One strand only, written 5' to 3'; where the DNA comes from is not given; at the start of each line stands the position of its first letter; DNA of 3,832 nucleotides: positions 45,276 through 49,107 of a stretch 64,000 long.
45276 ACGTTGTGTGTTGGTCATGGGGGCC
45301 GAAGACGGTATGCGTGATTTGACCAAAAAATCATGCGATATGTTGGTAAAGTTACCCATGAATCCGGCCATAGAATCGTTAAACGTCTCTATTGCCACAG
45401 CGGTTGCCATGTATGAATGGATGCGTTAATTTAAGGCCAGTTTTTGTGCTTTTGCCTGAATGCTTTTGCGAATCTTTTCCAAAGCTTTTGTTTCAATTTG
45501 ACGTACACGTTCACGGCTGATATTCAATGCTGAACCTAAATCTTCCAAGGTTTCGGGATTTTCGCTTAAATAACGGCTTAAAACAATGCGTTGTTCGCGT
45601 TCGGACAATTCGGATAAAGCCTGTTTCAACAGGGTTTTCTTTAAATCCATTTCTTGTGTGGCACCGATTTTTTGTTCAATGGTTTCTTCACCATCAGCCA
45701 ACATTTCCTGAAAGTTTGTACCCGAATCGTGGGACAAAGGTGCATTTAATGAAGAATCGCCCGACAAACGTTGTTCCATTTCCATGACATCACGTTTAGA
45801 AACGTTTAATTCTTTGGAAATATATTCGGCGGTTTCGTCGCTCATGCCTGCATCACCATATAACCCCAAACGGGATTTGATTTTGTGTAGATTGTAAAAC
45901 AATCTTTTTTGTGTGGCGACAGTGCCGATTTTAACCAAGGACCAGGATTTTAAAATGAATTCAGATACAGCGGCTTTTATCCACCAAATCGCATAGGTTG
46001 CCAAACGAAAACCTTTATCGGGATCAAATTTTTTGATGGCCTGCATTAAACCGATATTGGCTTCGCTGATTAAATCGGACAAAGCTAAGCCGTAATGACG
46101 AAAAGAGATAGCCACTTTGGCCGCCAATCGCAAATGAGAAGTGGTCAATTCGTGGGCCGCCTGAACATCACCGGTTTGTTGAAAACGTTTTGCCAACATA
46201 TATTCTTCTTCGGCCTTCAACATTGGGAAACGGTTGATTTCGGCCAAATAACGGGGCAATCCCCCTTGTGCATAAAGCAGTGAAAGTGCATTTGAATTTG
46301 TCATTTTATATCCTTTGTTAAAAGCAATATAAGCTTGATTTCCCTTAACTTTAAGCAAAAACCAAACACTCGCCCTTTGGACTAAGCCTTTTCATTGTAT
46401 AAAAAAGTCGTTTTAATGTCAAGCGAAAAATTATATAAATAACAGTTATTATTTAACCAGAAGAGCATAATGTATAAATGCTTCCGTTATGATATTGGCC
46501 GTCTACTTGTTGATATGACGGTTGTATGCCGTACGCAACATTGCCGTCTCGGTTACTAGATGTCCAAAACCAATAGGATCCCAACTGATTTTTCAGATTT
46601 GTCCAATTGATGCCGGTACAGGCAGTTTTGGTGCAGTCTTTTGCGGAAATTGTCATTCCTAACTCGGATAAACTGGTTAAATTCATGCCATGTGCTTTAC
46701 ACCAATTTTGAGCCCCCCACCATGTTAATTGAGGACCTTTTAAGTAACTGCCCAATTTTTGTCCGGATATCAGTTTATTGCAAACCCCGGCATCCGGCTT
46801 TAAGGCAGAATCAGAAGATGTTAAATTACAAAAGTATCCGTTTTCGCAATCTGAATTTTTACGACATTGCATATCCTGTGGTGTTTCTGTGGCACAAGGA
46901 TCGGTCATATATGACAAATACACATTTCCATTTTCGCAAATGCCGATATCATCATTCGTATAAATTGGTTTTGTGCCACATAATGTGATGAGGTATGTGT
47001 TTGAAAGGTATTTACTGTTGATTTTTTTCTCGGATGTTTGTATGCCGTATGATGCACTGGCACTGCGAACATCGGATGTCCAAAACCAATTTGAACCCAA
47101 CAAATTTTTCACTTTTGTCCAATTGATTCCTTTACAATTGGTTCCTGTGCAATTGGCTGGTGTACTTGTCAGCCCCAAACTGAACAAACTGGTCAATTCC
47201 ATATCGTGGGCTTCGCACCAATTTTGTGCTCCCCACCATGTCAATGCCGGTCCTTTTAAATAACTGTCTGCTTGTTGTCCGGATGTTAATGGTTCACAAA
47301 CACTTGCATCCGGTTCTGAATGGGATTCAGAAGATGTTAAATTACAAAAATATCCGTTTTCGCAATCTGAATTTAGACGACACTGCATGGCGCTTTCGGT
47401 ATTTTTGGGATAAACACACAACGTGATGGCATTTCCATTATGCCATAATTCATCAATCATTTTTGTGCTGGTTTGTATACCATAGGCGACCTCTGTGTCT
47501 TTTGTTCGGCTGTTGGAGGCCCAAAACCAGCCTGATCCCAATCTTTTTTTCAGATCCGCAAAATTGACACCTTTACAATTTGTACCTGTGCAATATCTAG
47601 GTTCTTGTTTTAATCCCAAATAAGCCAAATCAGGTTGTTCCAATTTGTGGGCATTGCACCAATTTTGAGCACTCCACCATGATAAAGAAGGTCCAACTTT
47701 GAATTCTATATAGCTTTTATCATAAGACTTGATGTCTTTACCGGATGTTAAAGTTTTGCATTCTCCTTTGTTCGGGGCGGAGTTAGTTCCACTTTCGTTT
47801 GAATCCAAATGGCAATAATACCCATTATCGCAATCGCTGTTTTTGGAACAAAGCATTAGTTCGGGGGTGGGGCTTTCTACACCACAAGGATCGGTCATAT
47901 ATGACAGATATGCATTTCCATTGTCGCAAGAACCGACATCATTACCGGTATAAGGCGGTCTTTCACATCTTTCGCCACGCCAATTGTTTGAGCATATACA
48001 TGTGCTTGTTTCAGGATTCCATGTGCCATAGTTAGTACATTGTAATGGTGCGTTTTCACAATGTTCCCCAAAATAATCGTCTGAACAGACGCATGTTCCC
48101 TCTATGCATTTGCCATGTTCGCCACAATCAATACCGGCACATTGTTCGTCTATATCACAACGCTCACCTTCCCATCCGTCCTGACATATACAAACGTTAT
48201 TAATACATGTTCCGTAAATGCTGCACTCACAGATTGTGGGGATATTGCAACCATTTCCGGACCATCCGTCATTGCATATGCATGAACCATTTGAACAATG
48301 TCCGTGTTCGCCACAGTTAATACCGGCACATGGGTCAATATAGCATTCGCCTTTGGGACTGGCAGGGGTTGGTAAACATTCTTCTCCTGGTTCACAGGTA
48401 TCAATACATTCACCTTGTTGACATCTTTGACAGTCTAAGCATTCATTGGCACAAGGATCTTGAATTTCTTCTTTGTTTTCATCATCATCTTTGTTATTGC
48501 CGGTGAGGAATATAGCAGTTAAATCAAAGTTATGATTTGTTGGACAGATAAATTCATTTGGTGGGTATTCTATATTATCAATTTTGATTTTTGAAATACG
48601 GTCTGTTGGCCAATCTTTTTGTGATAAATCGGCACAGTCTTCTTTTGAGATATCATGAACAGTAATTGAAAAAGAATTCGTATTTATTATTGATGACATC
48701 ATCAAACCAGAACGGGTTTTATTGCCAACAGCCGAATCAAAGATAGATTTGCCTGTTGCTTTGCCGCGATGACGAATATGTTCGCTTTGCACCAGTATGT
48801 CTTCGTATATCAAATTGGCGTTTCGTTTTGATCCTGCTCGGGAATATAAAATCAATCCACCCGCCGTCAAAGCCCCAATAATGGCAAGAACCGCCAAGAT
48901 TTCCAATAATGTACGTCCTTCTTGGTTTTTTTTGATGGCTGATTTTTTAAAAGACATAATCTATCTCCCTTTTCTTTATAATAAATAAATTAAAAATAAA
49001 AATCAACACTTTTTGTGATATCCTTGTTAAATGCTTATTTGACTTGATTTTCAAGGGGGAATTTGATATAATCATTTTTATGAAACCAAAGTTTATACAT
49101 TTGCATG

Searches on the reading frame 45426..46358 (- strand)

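Call 95: search_protein_families(library=pfam, proteins=[window:45426-46358:-], max_evalue=0.00001)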
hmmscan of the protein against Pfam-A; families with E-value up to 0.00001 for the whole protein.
window:45426-46358:- (310 aa): 3 families
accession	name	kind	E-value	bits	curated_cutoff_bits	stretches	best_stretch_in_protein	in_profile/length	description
PF04545.22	Sigma70_r4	-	1.4e-16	60.2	24.1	1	247-298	1-50/50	Sigma-70, region 4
PF04542.20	Sigma70_r2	-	6.3e-16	58.4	24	1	73-139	3-69/71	Sigma-70 region 2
PF00140.25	Sigma70_r1_2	-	1e-09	38.6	22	1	37-62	6-31/34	Sigma-70 factor, region 1.2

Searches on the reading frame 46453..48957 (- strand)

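Call 95: search_protein_families(library=pfam, proteins=[window:46453-48957:-], max_evalue=0.00001)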
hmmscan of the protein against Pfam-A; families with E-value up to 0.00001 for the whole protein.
window:46453-48957:- (834 aa): 2 families
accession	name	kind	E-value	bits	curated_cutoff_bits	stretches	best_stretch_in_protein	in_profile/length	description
PF25024.1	EGF_TEN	-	4.7e-19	69.3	65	1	204-391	24-217/234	Teneurin EGF domain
PF23106.1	EGF_Teneurin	-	1.1e-11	45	24.3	2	214-239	4-29/30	Teneurin-like EGF domain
